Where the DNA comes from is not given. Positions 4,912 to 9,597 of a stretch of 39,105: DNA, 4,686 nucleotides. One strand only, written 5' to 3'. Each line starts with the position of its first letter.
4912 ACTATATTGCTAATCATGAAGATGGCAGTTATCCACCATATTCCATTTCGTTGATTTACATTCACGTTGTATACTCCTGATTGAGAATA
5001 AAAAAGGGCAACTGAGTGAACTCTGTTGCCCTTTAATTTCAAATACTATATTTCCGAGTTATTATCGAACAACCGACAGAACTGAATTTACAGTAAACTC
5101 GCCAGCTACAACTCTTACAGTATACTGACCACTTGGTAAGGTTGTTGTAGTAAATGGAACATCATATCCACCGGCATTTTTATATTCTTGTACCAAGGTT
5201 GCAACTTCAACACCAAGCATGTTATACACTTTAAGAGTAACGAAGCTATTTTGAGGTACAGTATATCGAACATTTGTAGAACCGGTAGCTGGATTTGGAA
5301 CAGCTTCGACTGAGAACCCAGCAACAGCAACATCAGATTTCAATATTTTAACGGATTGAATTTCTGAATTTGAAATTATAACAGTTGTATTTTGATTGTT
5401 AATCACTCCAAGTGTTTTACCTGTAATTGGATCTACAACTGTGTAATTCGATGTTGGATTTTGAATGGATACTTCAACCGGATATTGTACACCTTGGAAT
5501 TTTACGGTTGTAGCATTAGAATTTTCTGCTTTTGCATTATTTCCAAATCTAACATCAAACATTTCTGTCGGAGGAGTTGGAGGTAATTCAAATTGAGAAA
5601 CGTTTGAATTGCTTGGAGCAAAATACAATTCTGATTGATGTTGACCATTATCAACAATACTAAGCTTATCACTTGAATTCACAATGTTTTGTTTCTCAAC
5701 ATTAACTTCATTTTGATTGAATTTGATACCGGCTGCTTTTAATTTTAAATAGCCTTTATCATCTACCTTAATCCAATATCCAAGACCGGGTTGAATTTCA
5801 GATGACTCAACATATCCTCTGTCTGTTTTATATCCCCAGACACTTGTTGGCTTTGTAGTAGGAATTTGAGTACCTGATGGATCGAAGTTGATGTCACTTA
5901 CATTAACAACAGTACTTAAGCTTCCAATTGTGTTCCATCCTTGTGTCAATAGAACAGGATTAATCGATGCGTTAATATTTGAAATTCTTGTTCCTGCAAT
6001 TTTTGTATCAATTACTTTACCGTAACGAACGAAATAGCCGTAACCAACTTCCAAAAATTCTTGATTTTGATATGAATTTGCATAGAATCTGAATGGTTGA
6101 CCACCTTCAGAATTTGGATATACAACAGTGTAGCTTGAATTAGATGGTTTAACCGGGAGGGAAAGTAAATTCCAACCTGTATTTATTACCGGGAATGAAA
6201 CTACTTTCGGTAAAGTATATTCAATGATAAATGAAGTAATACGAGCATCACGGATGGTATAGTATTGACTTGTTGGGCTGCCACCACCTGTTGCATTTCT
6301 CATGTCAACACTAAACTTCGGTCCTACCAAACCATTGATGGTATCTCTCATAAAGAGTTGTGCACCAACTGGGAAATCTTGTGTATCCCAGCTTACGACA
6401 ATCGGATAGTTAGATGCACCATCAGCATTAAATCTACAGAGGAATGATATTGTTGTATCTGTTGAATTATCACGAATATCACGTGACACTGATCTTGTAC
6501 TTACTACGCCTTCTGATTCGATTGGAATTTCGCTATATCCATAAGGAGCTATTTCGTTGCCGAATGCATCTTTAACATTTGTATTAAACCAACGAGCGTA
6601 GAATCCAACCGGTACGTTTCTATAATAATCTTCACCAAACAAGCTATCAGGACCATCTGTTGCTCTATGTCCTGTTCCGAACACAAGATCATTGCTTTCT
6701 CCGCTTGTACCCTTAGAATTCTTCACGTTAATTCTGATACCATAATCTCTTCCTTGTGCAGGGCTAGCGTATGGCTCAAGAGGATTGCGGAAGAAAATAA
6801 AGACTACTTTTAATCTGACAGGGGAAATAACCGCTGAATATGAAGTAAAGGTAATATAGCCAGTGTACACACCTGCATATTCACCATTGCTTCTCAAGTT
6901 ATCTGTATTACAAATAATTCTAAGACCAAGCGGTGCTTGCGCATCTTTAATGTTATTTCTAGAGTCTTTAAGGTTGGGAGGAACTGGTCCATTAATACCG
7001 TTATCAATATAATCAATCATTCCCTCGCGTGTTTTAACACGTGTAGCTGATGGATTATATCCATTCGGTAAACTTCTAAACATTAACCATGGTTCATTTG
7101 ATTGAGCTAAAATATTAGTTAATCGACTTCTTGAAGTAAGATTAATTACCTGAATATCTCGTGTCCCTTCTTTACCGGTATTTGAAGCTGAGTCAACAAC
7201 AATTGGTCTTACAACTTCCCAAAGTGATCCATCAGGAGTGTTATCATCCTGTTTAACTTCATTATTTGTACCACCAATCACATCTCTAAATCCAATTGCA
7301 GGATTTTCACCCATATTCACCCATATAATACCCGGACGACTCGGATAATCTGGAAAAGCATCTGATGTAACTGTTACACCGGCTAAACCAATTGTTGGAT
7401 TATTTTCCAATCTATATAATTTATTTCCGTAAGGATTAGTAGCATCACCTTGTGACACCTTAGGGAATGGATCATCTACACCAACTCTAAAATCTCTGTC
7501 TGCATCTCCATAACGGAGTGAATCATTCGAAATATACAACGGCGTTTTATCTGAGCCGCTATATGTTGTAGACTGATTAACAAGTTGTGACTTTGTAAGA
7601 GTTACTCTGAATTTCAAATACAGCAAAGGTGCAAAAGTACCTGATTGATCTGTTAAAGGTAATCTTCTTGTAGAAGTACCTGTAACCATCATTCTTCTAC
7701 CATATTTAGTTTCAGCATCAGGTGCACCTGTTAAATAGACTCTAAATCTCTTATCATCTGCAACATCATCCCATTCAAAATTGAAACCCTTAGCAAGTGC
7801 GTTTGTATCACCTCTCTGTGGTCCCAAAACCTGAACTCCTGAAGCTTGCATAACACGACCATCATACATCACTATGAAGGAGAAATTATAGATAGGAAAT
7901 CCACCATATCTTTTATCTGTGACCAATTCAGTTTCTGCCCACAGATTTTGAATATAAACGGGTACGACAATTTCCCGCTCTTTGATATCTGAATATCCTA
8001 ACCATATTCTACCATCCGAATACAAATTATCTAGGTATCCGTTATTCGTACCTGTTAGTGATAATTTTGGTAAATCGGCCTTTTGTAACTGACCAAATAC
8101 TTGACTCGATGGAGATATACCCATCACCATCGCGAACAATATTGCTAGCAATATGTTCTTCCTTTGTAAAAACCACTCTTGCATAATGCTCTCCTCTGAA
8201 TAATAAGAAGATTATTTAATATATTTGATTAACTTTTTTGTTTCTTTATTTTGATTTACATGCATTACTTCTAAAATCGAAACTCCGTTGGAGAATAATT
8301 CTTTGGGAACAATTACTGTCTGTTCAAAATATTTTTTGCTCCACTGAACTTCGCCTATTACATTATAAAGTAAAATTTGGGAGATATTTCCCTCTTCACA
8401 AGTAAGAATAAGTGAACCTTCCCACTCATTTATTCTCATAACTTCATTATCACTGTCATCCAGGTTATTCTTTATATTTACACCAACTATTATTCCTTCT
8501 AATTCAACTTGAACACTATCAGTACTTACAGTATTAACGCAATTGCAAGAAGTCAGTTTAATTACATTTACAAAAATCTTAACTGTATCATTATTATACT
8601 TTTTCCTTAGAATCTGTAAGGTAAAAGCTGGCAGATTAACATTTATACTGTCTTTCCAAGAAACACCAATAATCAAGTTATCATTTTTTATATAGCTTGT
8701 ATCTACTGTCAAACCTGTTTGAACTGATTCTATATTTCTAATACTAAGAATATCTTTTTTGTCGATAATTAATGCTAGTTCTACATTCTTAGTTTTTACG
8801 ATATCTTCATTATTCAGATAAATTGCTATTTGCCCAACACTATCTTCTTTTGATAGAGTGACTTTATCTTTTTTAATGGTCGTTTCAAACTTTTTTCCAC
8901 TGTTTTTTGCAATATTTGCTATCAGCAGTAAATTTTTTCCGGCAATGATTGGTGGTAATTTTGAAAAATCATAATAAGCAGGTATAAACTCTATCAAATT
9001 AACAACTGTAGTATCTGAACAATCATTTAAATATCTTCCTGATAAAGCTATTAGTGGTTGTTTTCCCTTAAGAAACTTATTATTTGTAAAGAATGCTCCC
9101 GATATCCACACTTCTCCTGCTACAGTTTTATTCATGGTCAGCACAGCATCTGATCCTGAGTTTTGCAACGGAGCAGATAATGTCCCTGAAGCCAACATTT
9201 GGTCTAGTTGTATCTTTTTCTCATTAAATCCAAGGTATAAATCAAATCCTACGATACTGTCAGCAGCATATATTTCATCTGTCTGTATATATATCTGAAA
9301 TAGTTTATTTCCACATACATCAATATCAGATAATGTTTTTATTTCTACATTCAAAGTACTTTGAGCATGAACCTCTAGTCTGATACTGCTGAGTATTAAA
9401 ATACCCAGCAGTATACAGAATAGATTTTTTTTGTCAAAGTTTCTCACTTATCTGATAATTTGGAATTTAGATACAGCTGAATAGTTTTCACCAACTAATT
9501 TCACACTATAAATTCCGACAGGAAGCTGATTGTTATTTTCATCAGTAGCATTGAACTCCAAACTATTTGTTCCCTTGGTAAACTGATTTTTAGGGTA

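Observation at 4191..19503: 15-kb block of five consecutive T9SS-tagged secreted proteins (~5,030 aa) with no recognisable enzymes: candidate undescribed cell-surface assembly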

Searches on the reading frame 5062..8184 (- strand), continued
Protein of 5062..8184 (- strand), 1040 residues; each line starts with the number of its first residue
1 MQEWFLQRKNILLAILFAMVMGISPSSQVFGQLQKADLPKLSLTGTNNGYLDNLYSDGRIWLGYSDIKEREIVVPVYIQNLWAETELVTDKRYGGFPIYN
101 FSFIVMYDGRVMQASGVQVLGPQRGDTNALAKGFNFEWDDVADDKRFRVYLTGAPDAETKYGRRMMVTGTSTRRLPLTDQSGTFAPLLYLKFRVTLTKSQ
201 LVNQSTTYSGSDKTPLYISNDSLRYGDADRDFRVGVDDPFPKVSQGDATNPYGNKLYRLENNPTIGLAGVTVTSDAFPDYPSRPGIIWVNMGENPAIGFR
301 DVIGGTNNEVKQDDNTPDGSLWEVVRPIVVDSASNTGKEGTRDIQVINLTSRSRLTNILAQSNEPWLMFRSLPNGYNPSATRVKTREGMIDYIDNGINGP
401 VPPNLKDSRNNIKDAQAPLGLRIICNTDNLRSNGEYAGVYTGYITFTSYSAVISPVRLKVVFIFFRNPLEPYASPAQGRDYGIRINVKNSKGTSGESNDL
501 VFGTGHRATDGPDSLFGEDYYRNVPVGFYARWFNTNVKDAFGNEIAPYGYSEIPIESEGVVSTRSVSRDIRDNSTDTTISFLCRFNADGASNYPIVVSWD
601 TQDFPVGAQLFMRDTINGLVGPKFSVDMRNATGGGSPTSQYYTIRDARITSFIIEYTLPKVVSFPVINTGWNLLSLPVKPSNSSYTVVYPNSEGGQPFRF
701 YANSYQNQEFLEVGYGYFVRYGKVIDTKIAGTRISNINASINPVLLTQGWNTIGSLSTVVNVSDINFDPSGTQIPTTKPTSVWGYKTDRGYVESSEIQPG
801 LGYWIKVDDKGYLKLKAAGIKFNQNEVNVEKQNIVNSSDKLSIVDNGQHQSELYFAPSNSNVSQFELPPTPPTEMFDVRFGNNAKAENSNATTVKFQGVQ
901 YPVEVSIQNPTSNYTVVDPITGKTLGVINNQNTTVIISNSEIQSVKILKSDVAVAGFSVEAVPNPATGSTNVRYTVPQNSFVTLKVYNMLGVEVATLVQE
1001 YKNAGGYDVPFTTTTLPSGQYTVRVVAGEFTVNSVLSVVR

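Call 88: search_protein_families(library=pfam, alignment_id=A1, max_evalue=0.05)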
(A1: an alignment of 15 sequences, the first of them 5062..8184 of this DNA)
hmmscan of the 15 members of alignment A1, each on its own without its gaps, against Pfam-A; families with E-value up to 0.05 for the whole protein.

A. member 1, window:5062-8184:- (1040 aa): 3 families
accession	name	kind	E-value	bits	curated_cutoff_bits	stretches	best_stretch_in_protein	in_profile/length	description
PF18962.6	Por_Secre_tail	-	3.5e-05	24.5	27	1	963-1029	3-66/75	Secretion system C-terminal sorting domain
PF13860.13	FlgD_ig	-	0.0075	16.7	27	1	968-1027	10-75/79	FlgD Ig-like domain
PF01835.25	MG2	-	0.031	15.1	32.8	0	973-1025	27-80/96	MG2 domain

B. families by the number of members that match (of 15 scanned): 5 families
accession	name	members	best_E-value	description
PF18962.6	Por_Secre_tail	15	2e-13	Secretion system C-terminal sorting domain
PF13860.13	FlgD_ig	7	5.2e-06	FlgD Ig-like domain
PF01835.25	MG2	2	0.031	MG2 domain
PF13568.12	OMP_b-brl_2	1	0.01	Outer membrane protein beta-barrel domain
PF16967.11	TcfC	1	0.018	E-set like domain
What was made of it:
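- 5062..8184 (-): Gene D: 1040 aa, an all-β chain of about eight sandwich domains plus CTD. Pfam finds only the CTD, in 15 of 15 orthologues (call 88).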

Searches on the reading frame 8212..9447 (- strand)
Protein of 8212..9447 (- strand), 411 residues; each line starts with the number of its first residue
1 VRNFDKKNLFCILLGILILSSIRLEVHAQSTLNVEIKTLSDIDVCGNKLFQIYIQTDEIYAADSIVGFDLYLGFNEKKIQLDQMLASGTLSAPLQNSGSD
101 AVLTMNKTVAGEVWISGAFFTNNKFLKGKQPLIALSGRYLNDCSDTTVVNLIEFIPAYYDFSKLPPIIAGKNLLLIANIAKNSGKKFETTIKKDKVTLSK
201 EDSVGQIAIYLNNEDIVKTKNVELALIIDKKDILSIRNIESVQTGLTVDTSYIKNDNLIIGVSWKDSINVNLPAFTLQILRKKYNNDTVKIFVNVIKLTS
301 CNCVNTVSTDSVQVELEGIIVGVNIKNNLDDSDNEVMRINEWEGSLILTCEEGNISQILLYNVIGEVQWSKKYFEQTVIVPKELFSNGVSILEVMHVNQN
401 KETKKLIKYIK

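Call 4: search_protein_families(library=pfam, proteins=[window:8212-9447:-], max_evalue=0.01)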
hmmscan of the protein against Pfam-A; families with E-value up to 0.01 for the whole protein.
window:8212-9447:- (411 aa): 0 families

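Call 5: search_protein_families(library=ncbifam, proteins=[window:8212-9447:-], max_evalue=0.01)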
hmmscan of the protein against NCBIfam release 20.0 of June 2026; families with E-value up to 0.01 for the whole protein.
window:8212-9447:- (411 aa): 0 families

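Call 7: search_protein_families(library=pfam, proteins=[window:8212-9447:-], max_evalue=1)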
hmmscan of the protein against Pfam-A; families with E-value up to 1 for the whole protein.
window:8212-9447:- (411 aa): 0 families
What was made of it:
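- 8212..9447 (-): Gene C: 411 aa, GTG start abutting B's stop codon; the fastest-evolving member, with low GC (0.30). No Pfam or NCBIfam family in the window protein (calls 4, 5, 7).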

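Call 24: find_homologous_proteins(query=window:8212-9447:-, max_evalue=0.001)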
Query window:8212-9447:- (411 aa): 10 proteins with E <= 0.001 among 5953 candidates.
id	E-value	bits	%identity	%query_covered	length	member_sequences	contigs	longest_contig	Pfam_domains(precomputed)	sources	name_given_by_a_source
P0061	2.5e-258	874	99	100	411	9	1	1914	-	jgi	-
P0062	8.0e-122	425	50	95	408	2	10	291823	-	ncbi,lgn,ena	ncbi:MAG: hypothetical protein U0264_17885 [Candidatus Kapaibacterium sp.]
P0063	2.1e-96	341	43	100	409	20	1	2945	PF18962.8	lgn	-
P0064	3.2e-96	341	43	100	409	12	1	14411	PF18962.8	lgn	-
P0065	1.8e-95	338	43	93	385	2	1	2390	-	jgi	-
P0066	4.5e-91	324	41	94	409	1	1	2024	PF18962.8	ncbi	-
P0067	3.0e-90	321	42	96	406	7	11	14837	-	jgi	-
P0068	2.9e-89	318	41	93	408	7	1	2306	-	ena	-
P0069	4.4e-87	311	42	94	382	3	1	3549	-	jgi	-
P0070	3.9e-86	308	42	94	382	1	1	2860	-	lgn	-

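Call 34: search_protein_families(library=pfam, alignment_id=A3, max_evalue=0.01)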
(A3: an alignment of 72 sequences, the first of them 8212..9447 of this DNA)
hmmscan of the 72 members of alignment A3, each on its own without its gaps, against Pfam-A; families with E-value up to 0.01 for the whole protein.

A. member 1, window:8212-9447:- (411 aa): 0 families

B. families by the number of members that match (of 72 scanned): 7 families
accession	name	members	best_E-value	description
PF18962.6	Por_Secre_tail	38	1.2e-07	Secretion system C-terminal sorting domain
PF00963.24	Cohesin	3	0.0015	Cohesin domain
PF13585.12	CHU_C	2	0.00011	CHU_C Type IX secretion signal domain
PF16017.11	BTB_3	1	0.0024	BTB/POZ domain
PF06543.17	Lac_bphage_repr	1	0.0038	Lactococcus bacteriophage repressor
PF08533.16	Glyco_hydro_42C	1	0.0063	Beta-galactosidase C-terminal domain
PF06471.18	CoV_ExoN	1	0.007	Coronavirus proofreading exoribonuclease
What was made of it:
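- Checked: The cohesin-like claim is not established: 3 of 72 C orthologues hit at about 1e-3 and no D orthologue does (calls 34, 88).
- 8215..8490 (-): C degenerate CTD (residues about 320-411). 38 of 72 orthologues hit PF18962 (call 34).
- Tried and rejected: Pfam Cohesin appears only as 3 of 72 marginal hits (call 34).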

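Call 72: search_solved_structures(query=A3, max_evalue=10)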
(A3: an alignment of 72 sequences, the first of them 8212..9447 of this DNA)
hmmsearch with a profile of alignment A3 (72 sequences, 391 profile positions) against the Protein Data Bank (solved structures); distinct sequences matched with E-value up to 10: 12.
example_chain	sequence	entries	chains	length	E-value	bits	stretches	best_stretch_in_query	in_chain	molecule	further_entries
8glk_D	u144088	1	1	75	1.7e-06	30.5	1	324-389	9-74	Endonuclease I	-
5jvk_A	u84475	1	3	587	9.3e-05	24.7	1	318-387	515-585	Uncharacterized protein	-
8glj_D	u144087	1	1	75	0.00027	23.2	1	327-387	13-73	Por secretion system C-terminal sorting domain-containing protein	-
7pzj_A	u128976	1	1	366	0.0054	19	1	284-384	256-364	Lipase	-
8h97_A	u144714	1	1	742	0.023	16.8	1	338-388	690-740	Beta-agarase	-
7pq4_A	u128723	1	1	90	0.14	14.2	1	308-388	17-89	Arginine-specific cysteine proteinase (Arg-gingipain)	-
8qb1_A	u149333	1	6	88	0.22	13.6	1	347-387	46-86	Mirolase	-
5hfs_A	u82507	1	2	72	0.3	13.2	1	318-388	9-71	Gingipain R2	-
5uyt_A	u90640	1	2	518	0.87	11.7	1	334-388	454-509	Ice-binding protein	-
4zlr_A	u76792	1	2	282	1.5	10.9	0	319-351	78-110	Brain tumor protein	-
1q7f_A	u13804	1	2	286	1.6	10.8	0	319-351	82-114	brain tumor CG10719-PA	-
5ex7_A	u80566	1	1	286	1.6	10.8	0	319-351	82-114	Brain tumor protein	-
